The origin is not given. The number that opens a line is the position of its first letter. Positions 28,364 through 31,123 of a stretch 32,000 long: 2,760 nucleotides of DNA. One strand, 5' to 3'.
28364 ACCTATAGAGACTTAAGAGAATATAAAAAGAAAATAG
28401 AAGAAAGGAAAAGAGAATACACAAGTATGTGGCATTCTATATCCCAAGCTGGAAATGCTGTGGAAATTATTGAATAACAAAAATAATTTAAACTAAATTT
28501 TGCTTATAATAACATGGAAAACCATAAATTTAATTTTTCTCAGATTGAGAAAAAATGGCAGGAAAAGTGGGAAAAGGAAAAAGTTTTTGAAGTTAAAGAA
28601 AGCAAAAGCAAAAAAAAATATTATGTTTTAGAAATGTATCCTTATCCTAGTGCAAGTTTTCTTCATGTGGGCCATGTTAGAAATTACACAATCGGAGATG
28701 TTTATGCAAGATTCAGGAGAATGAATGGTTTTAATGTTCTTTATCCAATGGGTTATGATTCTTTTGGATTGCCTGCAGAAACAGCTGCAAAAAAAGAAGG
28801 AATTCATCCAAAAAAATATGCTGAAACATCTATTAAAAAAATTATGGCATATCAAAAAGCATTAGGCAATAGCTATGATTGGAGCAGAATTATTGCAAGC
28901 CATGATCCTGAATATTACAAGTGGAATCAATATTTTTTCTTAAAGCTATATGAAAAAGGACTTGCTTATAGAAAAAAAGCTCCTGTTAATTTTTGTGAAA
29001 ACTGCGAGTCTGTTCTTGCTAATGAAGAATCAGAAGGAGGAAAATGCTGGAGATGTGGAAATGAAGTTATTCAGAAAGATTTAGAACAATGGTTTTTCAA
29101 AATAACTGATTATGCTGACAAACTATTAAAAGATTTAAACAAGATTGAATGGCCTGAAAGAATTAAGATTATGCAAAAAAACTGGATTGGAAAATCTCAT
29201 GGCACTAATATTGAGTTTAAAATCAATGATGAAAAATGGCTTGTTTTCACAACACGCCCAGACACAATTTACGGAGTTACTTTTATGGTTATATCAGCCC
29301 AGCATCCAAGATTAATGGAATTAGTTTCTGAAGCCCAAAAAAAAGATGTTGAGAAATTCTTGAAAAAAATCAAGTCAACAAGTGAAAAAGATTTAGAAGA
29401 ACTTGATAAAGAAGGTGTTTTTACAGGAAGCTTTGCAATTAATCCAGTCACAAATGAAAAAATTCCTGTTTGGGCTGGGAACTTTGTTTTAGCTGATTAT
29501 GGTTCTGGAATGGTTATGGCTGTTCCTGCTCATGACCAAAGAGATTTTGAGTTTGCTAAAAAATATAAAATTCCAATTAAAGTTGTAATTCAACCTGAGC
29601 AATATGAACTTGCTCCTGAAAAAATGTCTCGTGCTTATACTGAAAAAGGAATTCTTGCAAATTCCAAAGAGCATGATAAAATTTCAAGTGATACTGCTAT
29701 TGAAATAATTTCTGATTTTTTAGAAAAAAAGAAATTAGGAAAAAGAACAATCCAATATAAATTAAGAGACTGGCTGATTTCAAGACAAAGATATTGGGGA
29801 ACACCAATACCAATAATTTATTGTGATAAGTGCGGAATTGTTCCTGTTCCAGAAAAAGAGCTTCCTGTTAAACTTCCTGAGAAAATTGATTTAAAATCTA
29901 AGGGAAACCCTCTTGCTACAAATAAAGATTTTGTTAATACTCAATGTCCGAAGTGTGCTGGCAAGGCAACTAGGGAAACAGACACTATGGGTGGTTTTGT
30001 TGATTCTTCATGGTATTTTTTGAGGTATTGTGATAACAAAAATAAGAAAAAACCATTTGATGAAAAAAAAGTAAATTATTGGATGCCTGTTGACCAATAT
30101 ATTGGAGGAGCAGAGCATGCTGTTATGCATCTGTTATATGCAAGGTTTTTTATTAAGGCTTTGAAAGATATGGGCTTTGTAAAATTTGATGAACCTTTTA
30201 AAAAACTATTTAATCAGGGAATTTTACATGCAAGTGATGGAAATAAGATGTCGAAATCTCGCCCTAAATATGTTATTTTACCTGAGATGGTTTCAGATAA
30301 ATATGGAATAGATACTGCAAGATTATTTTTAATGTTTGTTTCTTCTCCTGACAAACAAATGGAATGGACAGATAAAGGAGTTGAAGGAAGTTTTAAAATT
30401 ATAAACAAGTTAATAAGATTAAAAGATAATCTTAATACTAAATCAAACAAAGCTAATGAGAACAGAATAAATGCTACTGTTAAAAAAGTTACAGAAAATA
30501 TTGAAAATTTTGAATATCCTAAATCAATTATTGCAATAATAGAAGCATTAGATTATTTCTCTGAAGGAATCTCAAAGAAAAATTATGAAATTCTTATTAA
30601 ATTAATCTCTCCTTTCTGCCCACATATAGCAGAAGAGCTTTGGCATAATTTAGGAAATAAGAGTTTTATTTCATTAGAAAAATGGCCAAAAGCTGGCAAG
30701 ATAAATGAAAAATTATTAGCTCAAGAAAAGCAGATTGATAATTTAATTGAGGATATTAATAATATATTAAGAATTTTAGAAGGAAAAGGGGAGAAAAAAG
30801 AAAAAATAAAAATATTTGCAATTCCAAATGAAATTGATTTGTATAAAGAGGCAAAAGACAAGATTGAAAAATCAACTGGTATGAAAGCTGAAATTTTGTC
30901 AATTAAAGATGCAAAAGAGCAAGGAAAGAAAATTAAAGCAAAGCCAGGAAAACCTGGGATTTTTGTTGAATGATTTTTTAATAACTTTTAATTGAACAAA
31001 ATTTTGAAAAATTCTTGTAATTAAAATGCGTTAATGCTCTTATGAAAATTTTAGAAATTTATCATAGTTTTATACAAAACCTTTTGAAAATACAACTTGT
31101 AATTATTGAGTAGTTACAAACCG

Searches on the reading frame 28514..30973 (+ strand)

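Call 41: search_protein_families(library=pfam, proteins=[window:28514-30973:+], max_evalue=0.001)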
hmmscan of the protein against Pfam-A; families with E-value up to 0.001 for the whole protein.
window:28514-30973:+ (819 aa): 5 families
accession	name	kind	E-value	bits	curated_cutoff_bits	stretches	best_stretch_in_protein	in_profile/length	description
PF13603.12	tRNA-synt_1_2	-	4.2e-68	228.9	25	1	222-403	1-184/185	Leucyl-tRNA synthetase, editing domain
PF00133.28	tRNA-synt_1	-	1.3e-50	172.8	22.7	2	14-226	1-226/414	tRNA synthetases class I (I, L, M and V)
PF09334.17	tRNA-synt_1g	-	6.3e-31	107.9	20.1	1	42-184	7-145/391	tRNA synthetases class I (M)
PF08264.19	Anticodon_1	-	7.8e-17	62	25.1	1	650-755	6-139/148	Anticodon-binding domain of tRNA ligase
PF17032.10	Zn_ribbon_15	-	0.00057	21.1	28.9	0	133-188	16-65/73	zinc-ribbon family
